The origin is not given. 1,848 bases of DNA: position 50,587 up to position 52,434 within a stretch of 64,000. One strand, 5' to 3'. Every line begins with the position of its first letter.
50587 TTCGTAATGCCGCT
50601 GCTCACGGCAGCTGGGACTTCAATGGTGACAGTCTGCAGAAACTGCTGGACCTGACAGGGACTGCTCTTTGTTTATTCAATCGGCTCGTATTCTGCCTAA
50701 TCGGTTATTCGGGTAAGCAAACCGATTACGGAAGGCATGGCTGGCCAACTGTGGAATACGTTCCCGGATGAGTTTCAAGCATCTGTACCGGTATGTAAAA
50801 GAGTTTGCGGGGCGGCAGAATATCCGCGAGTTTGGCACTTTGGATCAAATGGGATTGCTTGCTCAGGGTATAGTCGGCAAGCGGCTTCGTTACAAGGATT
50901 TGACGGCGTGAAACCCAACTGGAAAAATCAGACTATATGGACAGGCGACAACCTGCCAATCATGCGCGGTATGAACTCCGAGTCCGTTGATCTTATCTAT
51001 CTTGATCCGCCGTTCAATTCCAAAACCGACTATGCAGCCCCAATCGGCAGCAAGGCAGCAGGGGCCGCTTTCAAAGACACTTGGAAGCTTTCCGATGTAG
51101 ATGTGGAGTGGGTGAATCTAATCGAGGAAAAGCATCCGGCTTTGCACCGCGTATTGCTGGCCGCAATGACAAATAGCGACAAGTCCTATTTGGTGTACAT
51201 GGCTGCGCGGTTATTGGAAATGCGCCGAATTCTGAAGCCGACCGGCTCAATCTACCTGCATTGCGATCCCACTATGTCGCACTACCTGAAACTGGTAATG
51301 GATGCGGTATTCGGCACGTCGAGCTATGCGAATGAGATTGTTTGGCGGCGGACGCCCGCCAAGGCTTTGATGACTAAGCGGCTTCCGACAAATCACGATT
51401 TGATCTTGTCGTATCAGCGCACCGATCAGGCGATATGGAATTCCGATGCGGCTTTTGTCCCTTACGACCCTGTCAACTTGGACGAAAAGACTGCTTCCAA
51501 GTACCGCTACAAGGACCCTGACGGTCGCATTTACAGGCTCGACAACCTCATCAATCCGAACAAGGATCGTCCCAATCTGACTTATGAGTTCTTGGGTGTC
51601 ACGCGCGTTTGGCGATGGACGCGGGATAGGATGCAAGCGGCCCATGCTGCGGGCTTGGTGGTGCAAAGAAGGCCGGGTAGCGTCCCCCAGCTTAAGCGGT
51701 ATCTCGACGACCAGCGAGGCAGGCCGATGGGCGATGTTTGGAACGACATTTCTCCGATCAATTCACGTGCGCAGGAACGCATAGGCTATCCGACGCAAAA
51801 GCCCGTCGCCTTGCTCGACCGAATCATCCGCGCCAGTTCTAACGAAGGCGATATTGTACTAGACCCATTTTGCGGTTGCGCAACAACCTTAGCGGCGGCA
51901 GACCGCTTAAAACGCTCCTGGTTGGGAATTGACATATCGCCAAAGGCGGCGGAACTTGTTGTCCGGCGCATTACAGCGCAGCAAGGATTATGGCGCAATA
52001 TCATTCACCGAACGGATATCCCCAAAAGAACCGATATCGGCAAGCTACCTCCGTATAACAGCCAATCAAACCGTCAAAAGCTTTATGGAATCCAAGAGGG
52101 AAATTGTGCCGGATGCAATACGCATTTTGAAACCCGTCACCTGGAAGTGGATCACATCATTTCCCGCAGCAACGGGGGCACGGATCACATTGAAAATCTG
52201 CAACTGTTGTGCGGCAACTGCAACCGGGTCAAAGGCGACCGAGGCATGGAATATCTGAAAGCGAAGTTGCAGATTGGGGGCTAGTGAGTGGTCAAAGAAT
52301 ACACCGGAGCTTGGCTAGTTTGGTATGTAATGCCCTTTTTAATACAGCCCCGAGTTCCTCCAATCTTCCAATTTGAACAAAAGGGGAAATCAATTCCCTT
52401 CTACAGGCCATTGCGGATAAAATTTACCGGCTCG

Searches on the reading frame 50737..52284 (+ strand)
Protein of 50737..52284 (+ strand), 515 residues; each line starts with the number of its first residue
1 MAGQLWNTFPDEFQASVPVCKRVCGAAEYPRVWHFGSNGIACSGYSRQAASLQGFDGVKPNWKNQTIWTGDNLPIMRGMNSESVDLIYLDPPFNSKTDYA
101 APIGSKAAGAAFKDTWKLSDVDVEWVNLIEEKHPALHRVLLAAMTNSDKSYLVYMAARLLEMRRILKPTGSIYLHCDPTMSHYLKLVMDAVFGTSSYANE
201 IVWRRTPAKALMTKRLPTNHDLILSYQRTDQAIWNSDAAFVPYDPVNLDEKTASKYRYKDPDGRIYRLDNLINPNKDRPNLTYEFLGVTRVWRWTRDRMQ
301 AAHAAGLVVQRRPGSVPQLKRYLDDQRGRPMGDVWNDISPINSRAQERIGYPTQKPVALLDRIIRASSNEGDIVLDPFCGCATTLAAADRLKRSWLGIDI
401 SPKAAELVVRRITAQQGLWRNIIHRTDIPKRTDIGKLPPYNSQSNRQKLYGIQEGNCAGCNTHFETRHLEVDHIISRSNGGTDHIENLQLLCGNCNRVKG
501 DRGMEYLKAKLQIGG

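Call 3: search_protein_families(library=pfam, proteins=[window:50737-52284:+], max_evalue=0.1)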
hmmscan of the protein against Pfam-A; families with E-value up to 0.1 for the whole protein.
window:50737-52284:+ (515 aa): 8 families
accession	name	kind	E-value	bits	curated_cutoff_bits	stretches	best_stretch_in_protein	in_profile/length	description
PF01555.25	N6_N4_Mtase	-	2.4e-45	155.7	26.7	1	84-408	1-219/221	DNA methylase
PF01844.29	HNH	-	5.4e-13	49.3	21.4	1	457-502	1-47/47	HNH endonuclease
PF14279.12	HNH_5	-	2.5e-11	43.8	27.5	1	457-507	1-51/56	HNH endonuclease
PF02945.21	Endonuclease_7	-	1.7e-05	25.1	23.6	1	441-501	9-65/82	Recombination endonuclease VII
PF03602.21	Cons_hypoth95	-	0.0018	18.4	24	0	79-98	109-128/182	Conserved hypothetical protein 95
PF13395.12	HNH_4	-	0.006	17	22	1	467-502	16-51/54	HNH endonuclease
PF02086.21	MethyltransfD12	-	0.024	14.8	22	0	79-97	171-189/253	D12 class N6 adenine-specific DNA methyltransferase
PF13649.12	Methyltransf_25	-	0.042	15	27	0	374-416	1-45/97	Methyltransferase domain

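Call 4: search_protein_families(library=padloc, proteins=[window:50737-52284:+], max_evalue=0.1)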
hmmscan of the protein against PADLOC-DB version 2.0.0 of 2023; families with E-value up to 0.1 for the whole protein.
window:50737-52284:+ (515 aa): 100 families (the best 25 are shown)
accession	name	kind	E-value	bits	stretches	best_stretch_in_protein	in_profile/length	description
PDLC03354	MTase_II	-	4.8e-57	191.9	1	148-416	126-386/425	Type II methyltransferase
PDLC03339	MTase_II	-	8.3e-57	190.7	3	324-413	184-272/399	Type II methyltransferase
PDLC03300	MTase_II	-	1.6e-47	160.1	2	309-423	174-287/302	Type II methyltransferase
PDLC03299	MTase_II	-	3.7e-37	126.4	3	331-415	177-260/296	Type II methyltransferase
PDLC03371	MTase_II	-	5.3e-35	119.2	1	63-414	9-254/260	Type II methyltransferase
PDLC03644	MTase_III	-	1.4e-32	111.2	1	65-412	39-393/542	Type III methyltransferase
PDLC03636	MTase_III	-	7.3e-32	108.9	2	151-232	96-177/575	Type III methyltransferase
PDLC03641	MTase_III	-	9.5e-31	105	1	67-388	107-428/657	Type III methyltransferase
PDLC03633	MTase_III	-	1.6e-29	101.1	2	348-416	289-357/616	Type III methyltransferase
PDLC03638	MTase_III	-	3.2e-29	99.8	1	147-412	427-677/816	Type III methyltransferase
PDLC03635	MTase_III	-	1.5e-28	97.9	2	326-412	485-572/708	Type III methyltransferase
PDLC03265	MTase_II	-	1.9e-28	97.9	3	319-413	239-329/333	Type II methyltransferase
PDLC03634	MTase_III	-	4e-27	93.4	1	67-387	97-425/621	Type III methyltransferase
PDLC03216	MTase_II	-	2.8e-26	90.4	2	351-424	194-267/364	Type II methyltransferase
PDLC03238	MTase_II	-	5.3e-26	89.6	2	327-402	281-355/428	Type II methyltransferase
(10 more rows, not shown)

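Call 5: search_protein_families(library=ncbifam, proteins=[window:50737-52284:+], max_evalue=0.1)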
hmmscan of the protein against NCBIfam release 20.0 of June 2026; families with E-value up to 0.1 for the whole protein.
window:50737-52284:+ (515 aa): 9 families
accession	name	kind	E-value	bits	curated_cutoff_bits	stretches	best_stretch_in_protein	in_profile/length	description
NF008572.0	PRK11524.1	equivalog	5.5e-30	104.5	292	2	332-420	177-264/294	adenine-specific DNA-methyltransferase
NF050803.1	DnaMtaseCcrMCaul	equivalog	1.4e-24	86.7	830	2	348-421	183-256/350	adenine-specific DNA-methyltransferase CcrM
NF010253.0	PRK13699.1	subfamily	7e-11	42.2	244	1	350-416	143-209/226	DNA methyltransferase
NF040563.1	guided_IscB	equivalog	7.9e-11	41.6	175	1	453-507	191-243/314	RNA-guided endonuclease IscB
NF049971.1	CRISPR_Cas9d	exception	1.7e-06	27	375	1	441-502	532-596/986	type II CRISPR RNA-guided endonuclease Cas9d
TIGR01865.2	cas_Csn1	equivalog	0.0017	16.7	100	1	438-506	555-632/1070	type II CRISPR RNA-guided endonuclease Cas9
TIGR01177.1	TIGR01177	hypoth_equivalog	0.0077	15.6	316.55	1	355-403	162-215/330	TIGR01177 family methyltransferase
TIGR02646.1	TIGR02646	subfamily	0.029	14.4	52.15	0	446-490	16-62/144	retron system putative HNH endonuclease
TIGR00095.1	TIGR00095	equivalog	0.069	12.8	117.5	0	81-97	122-138/194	16S rRNA (guanine(966)-N(2))-methyltransferase RsmD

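Call 7: search_protein_families(library=phrogs, proteins=[window:50908-52284:+], max_evalue=0.1)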
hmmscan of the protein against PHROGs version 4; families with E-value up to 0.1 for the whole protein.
window:50908-52284:+ (458 aa): 55 families (the best 25 are shown)
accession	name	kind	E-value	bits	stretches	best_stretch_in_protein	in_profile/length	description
phrog_67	-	other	6.8e-58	198.3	1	2-359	116-347/743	DNA methyltransferase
phrog_498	-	other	9.9e-22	78.2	1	18-360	211-425/633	DNA methyltransferase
phrog_3008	-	other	1.1e-17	65.1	1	294-357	150-213/244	DNA methyltransferase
phrog_2118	-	DNA, RNA and nucleotide metabolism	6.1e-14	53.3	1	383-450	162-229/301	HNH endonuclease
phrog_1035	-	DNA, RNA and nucleotide metabolism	2e-13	51.8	1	362-445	124-213/271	endonuclease VII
phrog_6050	-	DNA, RNA and nucleotide metabolism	3.1e-13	50.3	1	383-446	297-361/402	HNH endonuclease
phrog_23085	-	unknown function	3e-12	47.4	1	285-356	35-106/138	-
phrog_6952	-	other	1e-10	42.8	1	261-355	85-175/181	DNA methyltransferase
phrog_2214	-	DNA, RNA and nucleotide metabolism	1.8e-10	41.5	1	387-450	183-245/429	HNH endonuclease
phrog_18293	-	other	3.9e-10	40.7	1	290-358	42-110/119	methyltransferase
phrog_5718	-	DNA, RNA and nucleotide metabolism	1.8e-09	38.1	1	374-449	103-180/394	HNH endonuclease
phrog_333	-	DNA, RNA and nucleotide metabolism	3.7e-09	37.9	1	379-445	16-81/138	HNH endonuclease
phrog_589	-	DNA, RNA and nucleotide metabolism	5.3e-09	37.1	1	397-445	91-141/179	HNH endonuclease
phrog_6025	-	other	6.3e-09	36.7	2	6-38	10-42/192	DNA methyltransferase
phrog_338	-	DNA, RNA and nucleotide metabolism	8.2e-09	36.3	1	396-445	206-262/340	HNH endonuclease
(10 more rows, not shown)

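Call 30: find_homologous_proteins(query=window:50908-52281:+, max_evalue=1e-20)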
Query window:50908-52281:+ (458 aa): 8000 proteins with E <= 1e-20 among 8000 candidates; the best 120 are listed.
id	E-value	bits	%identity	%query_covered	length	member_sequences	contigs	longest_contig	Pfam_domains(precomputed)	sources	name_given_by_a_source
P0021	0.0e+0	1026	100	96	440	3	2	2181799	PF01844.30,PF02945.22,PF14279.13,PF01555.25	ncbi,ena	-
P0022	2.3e-250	849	77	100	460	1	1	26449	PF01844.30,PF02945.22,PF14279.13,PF01555.25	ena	-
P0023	2.2e-235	800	75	100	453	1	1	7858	PF01844.30,PF02945.22,PF14279.13,PF01555.25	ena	-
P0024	5.4e-227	772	70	100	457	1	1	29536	PF01844.30,PF02945.22,PF14279.13,PF01555.25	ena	-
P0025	5.1e-226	769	71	100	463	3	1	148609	PF01844.30,PF14279.13,PF01555.25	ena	-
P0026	1.9e-218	744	69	100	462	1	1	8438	PF01844.30,PF14279.13,PF01555.25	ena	-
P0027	4.7e-218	743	69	100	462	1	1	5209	PF01844.30,PF14279.13,PF01555.25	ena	-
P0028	3.7e-217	740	68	100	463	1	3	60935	PF01844.30,PF14279.13,PF01555.25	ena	-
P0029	6.3e-217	739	68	100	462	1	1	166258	PF01844.30,PF14279.13,PF01555.25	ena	-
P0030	1.3e-216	738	67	100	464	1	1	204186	PF01844.30,PF14279.13,PF01555.25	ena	-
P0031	2.4e-215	734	67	100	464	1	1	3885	PF01844.30,PF14279.13,PF01555.25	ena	-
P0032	3.0e-215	733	68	99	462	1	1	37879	PF13395.13,PF01844.30,PF14279.13,PF01555.25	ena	-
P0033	3.2e-215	733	69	99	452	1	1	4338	PF13847.13,PF01844.30,PF02945.22,PF14279.13,PF01555.25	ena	-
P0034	3.8e-215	733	67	100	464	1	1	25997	PF01844.30,PF14279.13,PF01555.25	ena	-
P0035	3.8e-215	733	68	99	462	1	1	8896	PF13395.13,PF01844.30,PF14279.13,PF01555.25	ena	-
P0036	7.7e-215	732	67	100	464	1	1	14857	PF01844.30,PF14279.13,PF01555.25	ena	-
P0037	1.1e-214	731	67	100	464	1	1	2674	PF01844.30,PF14279.13,PF01555.25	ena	-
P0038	1.3e-213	728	66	100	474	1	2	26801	PF01844.30,PF14279.13,PF01555.25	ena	-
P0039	2.0e-207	708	66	100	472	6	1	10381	PF13395.13,PF01844.30,PF14279.13,PF01555.25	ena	-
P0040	2.6e-206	704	66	99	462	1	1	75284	PF01844.30,PF14279.13,PF01555.25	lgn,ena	-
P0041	4.6e-206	703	66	99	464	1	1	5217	PF01844.30,PF14279.13,PF01555.25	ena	-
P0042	1.7e-205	701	66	99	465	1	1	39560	PF01844.30,PF14279.13,PF01555.25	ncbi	-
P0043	2.3e-205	701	66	99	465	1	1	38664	PF01844.30,PF14279.13,PF01555.25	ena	-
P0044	7.6e-205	699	67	100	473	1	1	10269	PF01844.30,PF14279.13,PF01555.25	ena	-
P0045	1.4e-204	698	63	100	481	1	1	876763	PF01844.30,PF14279.13,PF01555.25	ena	-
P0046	2.3e-203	694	66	98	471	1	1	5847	PF13395.13,PF01844.30,PF14279.13,PF01555.25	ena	-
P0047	3.5e-203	694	66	98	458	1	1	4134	PF01844.30,PF14279.13,PF01555.25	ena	-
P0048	9.6e-203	692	65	100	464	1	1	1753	PF01844.30,PF02945.22,PF14279.13,PF01555.25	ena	-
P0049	1.6e-202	691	65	100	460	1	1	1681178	PF01844.30,PF14279.13,PF01555.25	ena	-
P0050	8.3e-202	689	66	100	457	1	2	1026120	PF01844.30,PF14279.13,PF01555.25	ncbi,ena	-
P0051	8.3e-202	689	63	100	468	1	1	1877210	PF01844.30,PF14279.13,PF01555.25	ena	-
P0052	1.8e-201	688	66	95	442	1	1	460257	PF01844.30,PF14279.13,PF01555.25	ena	-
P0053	2.7e-201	687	64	99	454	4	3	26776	PF01844.30,PF02945.22,PF14279.13,PF01555.25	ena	-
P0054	1.4e-200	685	64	100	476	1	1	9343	PF13395.13,PF01844.30,PF14279.13,PF01555.25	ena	-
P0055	3.0e-200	684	67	99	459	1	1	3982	PF01844.30,PF14279.13,PF01555.25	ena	-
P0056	7.8e-199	679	64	99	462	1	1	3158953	PF01844.30,PF14279.13,PF01555.25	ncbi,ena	-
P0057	8.0e-199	679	66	99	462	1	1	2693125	PF01844.30,PF14279.13,PF01555.25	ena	-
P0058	4.0e-198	677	65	99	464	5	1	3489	PF01844.30,PF14279.13,PF01555.25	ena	-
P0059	4.3e-198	677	62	99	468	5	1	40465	PF01844.30,PF14279.13,PF01555.25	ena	-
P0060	4.8e-198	677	64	99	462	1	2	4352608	PF01844.30,PF14279.13,PF01555.25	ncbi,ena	-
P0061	1.5e-197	675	64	99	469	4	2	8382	PF01844.30,PF14279.13,PF01555.25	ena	-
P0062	4.2e-197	674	64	100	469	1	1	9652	PF01844.30,PF14279.13,PF01555.25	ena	-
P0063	4.5e-197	673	65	99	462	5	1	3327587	PF01844.30,PF14279.13,PF01555.25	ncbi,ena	-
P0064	8.9e-197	672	63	100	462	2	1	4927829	PF01844.30,PF14279.13,PF01555.25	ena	-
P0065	5.0e-196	670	63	100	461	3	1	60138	PF13395.13,PF01844.30,PF14279.13,PF01555.25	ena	-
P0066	5.2e-196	670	64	99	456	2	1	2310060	PF01844.30,PF14279.13,PF01555.25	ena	-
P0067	5.7e-196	670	63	99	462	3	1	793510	PF13395.13,PF01844.30,PF14279.13,PF01555.25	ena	-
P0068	1.1e-195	669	64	99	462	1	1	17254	PF01844.30,PF14279.13,PF01555.25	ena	-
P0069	1.3e-195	669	65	99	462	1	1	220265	PF01844.30,PF14279.13,PF01555.25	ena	-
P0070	4.1e-195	667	64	99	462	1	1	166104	PF01844.30,PF14279.13,PF01555.25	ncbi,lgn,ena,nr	ncbi:MAG: DNA methyltransferase [Chloroflexota bacterium]|nr:DNA methyltransferase [Chloroflexota ba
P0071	4.3e-195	667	65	99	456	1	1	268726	PF01844.30,PF02945.22,PF14279.13,PF01555.25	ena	-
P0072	1.5e-194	665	61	99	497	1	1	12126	PF01844.30,PF14279.13,PF01555.25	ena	-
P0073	1.8e-194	665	64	100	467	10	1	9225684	PF01844.30,PF02945.22,PF14279.13,PF01555.25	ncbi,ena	-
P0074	4.7e-194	663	65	99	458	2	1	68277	PF01844.30,PF14279.13,PF01555.25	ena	-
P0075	6.0e-194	663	63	100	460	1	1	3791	PF01844.30,PF02945.22,PF14279.13,PF01555.25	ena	-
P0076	1.0e-193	662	65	99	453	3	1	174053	PF01844.30,PF14279.13,PF01555.25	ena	-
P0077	1.6e-193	662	64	99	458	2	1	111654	PF01844.30,PF14279.13,PF01555.25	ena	-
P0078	2.0e-193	661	62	100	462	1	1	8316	PF01844.30,PF14279.13,PF01555.25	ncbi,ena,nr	ncbi:MAG: hypothetical protein F4160_05545 [Rhodospirillaceae bacterium]|nr:hypothetical protein [Rh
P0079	2.3e-193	661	65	100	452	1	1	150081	PF01844.30,PF02945.22,PF14279.13,PF01555.25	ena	-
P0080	2.5e-193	661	62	98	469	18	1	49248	PF13395.13,PF01844.30,PF14279.13,PF01555.25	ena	-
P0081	1.5e-192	658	61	100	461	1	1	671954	PF01844.30,PF14279.13,PF01555.25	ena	-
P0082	1.8e-192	658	61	100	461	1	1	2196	PF01844.30,PF14279.13,PF01555.25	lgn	-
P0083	4.3e-192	657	63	99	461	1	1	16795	PF01844.30,PF14279.13,PF01555.25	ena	-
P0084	8.1e-192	656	63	99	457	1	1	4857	PF01844.30,PF14279.13,PF01555.25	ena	-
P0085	8.4e-192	656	62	99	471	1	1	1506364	PF01844.30,PF14279.13,PF01555.25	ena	-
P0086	1.2e-191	656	60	99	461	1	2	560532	PF01844.30,PF14279.13,PF01555.25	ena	-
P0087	1.5e-191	655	61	100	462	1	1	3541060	PF01844.30,PF14279.13,PF01555.25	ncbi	-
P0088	1.6e-191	655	63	99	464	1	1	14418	PF01844.30,PF14279.13,PF01555.25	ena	-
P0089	1.7e-191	655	66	96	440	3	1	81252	PF01844.30,PF14279.13,PF01555.25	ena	-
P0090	2.4e-191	655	61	99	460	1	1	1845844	PF13395.13,PF01844.30,PF14279.13,PF01555.25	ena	-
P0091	2.6e-191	654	62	99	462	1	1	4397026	PF01844.30,PF14279.13,PF01555.25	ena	-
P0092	3.4e-191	654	67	100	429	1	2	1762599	PF01844.30,PF02945.22,PF14279.13,PF01555.25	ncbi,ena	-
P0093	4.8e-191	654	64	100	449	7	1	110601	PF01844.30,PF14279.13,PF01555.25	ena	-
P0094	5.1e-191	653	64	99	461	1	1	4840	PF01844.30,PF14279.13,PF01555.25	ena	-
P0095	6.2e-191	653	62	100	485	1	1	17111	PF01844.30,PF14279.13,PF01555.25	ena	-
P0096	8.8e-191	653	60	98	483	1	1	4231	PF01844.30,PF02945.22,PF14279.13,PF01555.25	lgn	-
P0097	1.1e-190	652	62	100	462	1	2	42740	PF13395.13,PF01844.30,PF14279.13,PF01555.25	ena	-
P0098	1.3e-190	652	64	100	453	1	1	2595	PF01844.30,PF14279.13,PF01555.25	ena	-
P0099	1.4e-190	652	61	100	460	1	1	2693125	PF01844.30,PF14279.13,PF01555.25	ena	-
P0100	2.8e-190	651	64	100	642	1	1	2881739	PF01844.30,PF14279.13,PF01555.25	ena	-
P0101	3.7e-190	651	63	99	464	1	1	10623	PF01844.30,PF14279.13,PF01555.25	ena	-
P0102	4.7e-190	650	62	100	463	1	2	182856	PF13395.13,PF01844.30,PF14279.13,PF01555.25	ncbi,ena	-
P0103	5.2e-190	650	60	100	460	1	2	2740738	PF01844.30,PF14279.13,PF01555.25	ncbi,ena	-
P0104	6.6e-190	650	62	99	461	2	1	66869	PF01844.30,PF14279.13,PF01555.25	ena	-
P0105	8.1e-190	650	63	100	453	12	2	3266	PF01844.30,PF14279.13,PF01555.25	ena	-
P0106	9.7e-190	649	65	99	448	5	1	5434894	PF01844.30,PF02945.22,PF14279.13,PF01555.25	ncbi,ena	-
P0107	1.6e-189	649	63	99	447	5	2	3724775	PF01844.30,PF02945.22,PF14279.13,PF01555.25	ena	-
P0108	2.2e-189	648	63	97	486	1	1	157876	PF01844.30,PF02945.22,PF01555.25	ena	-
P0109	3.3e-189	648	65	98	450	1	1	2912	PF02086.22,PF01844.30,PF14279.13,PF01555.25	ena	-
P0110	7.1e-189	646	64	99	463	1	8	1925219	PF01844.30,PF14279.13,PF01555.25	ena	-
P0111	1.1e-188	646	64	93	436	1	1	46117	PF01844.30,PF14279.13,PF01555.25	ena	-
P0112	1.1e-188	646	61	99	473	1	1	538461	PF01844.30,PF14279.13,PF01555.25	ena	-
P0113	1.2e-188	646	64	98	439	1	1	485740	PF01844.30,PF14279.13,PF01555.25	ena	-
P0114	1.8e-188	645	64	99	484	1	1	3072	PF01844.30,PF14279.13,PF01555.25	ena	-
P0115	2.6e-188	645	62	99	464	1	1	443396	PF01844.30,PF14279.13,PF01555.25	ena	-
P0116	1.6e-187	642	60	100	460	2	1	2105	PF01844.30,PF14279.13,PF01555.25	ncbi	-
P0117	1.7e-187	642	63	100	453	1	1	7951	PF01844.30,PF14279.13,PF01555.25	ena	-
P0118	2.8e-187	641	64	99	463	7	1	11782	PF01844.30,PF02945.22,PF14279.13,PF01555.25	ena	-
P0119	5.2e-187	640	62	99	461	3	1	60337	PF01844.30,PF14279.13,PF01555.25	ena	-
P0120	6.7e-187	640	60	99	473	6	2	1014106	PF01844.30,PF14279.13,PF01555.25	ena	-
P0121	7.0e-187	640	61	100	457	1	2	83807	PF13395.13,PF01844.30,PF14279.13,PF01555.25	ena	-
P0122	1.1e-186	639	61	100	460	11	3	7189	PF01844.30,PF14279.13,PF01555.25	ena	-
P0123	1.4e-186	639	61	99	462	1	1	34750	PF01844.30,PF14279.13,PF01555.25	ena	-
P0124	1.7e-186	639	61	100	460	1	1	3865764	PF13395.13,PF01844.30,PF14279.13,PF01555.25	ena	-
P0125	3.0e-186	638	60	99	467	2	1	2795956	PF01844.30,PF14279.13,PF01555.25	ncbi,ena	-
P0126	5.3e-186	637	62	100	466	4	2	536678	PF01844.30,PF14279.13,PF01555.25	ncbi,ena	-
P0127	5.7e-186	637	64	99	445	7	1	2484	PF01844.30,PF14279.13,PF01555.25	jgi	-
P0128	8.7e-186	636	62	99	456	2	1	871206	PF01844.30,PF14279.13,PF01555.25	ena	-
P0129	9.7e-186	636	62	98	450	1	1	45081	PF01844.30,PF14279.13,PF01555.25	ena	-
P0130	1.4e-185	636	60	99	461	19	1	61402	PF01844.30,PF14279.13,PF01555.25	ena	-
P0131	1.6e-185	635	64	99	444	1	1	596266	PF01844.30,PF14279.13,PF01555.25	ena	-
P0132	2.4e-185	635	63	100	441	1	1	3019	PF01844.30,PF14279.13,PF01555.25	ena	-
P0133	3.3e-185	634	62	100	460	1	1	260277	PF01844.30,PF14279.13,PF01555.25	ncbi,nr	ncbi:MAG: DNA methyltransferase [Desulfurellaceae bacterium]|nr:DNA methyltransferase [Desulfurellac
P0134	3.8e-185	634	62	99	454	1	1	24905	PF01844.30,PF14279.13,PF01555.25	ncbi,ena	-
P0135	4.7e-185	634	61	99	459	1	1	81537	PF13395.13,PF01844.30,PF14279.13,PF01555.25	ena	-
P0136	4.9e-185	634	61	99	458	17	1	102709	PF01844.30,PF14279.13,PF01555.25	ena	-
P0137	5.8e-185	634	64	99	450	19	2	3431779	PF01844.30,PF14279.13,PF01555.25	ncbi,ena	-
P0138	9.4e-185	633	64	99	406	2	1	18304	PF01844.30,PF14279.13,PF01555.25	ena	-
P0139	1.0e-184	633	63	99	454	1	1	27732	PF01844.30,PF14279.13,PF01555.25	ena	-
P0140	1.0e-184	633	60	100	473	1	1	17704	PF01844.30,PF14279.13,PF01555.25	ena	-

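Call 60: search_dna_similar(query=window:50908-52281:+, collection=phages, mode=protein, max_rows=15)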
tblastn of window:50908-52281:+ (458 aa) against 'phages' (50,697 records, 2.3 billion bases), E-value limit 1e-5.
Records with a match: 742; places in all: 751; records where one place covers at least 80% of the query: 2.
Best place of each record, by identity: <60% 742.
By first word of the organism name: Streptococcus 98; Mycobacterium 91; Escherichia 78; Campylobacter 55; Staphylococcus 50; Gordonia 39; Lactococcus 36; Vibrio 32; Brucella 27; Streptomyces 22; and 71 more.
By host as written in the record: - 77; Mycobacterium smegmatis mc2 155 52; Gordonia terrae 3612 30; Lactococcus lactis 27; Escherichia coli 26; Campylobacter jejuni 25; Staphylococcus aureus 18; Streptomyces lividans JI 1326 15; and 266 more.
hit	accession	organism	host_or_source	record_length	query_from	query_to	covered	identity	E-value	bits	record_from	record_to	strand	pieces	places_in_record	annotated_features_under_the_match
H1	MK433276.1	Streptomyces phage Asten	Streptomyces griseus ATCC 10137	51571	10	360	77%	55.6%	4e-125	406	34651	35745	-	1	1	48: DNA methylase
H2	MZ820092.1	Streptomyces phage SarahRose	Streptomyces lividans JI 1326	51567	10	360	77%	55.3%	1e-124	405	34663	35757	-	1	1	48: DNA methylase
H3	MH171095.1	Streptomyces phage Maneekul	Streptomyces xanthochromogenes NRRL ...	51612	10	360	77%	55.3%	1e-124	405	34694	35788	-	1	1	48: DNA methylase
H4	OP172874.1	Mycobacterium phage Mask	Mycobacterium smegmatis mc#155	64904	10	355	76%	55.7%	1e-125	407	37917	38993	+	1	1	42: DNA methyltransferase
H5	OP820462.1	Streptomyces phage TagePhighter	Streptomyces lividans JI 1326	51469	10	360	77%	54.1%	3e-126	409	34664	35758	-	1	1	50: DNA methyltransferase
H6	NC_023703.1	Mycobacterium phage Dori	Mycobacterium smegmatis mc2 155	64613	10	355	76%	54.4%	5e-123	400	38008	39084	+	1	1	42: DNA methyltransferase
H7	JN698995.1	Mycobacterium phage Dori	Mycobacterium smegmatis mc2 155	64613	10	355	76%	54.4%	5e-123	400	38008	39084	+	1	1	42: DNA methylase N-4/N-6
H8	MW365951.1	Streptomyces phage Hippo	Streptomyces lividans JI 1326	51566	10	360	77%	53.3%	1e-114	376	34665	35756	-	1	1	48: methyltransferase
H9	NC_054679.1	Streptomyces phage Werner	Streptomyces lividans JI 1326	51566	10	360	77%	53.3%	1e-114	376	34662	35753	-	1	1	48: DNA methyltransferase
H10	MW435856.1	Streptomyces phage Werner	Streptomyces lividans JI 1326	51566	10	360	77%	53.3%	1e-114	376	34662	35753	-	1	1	48: methyltransferase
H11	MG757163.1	Streptomyces phage OzzyJ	Streptomyces lividans JI1326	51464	10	360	77%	46.2%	2e-87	297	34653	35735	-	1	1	DNA methylase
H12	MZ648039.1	Streptomyces phage RedBear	Streptomyces lividans JI 1326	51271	10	360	77%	46.0%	1e-86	295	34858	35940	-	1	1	49: methyltransferase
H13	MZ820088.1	Streptomyces phage Katalie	Streptomyces lividans JI 1326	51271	10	360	77%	46.0%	1e-86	295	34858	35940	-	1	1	48: methyltransferase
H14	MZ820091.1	Streptomyces phage South40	Streptomyces lividans JI 1326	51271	10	360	77%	46.0%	1e-86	295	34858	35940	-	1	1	48: methyltransferase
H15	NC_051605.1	Mycobacterium phage Amgine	Mycobacterium smegmatis mc2 155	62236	6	372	80%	41.1%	7e-74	258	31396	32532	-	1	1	37: methyltransferase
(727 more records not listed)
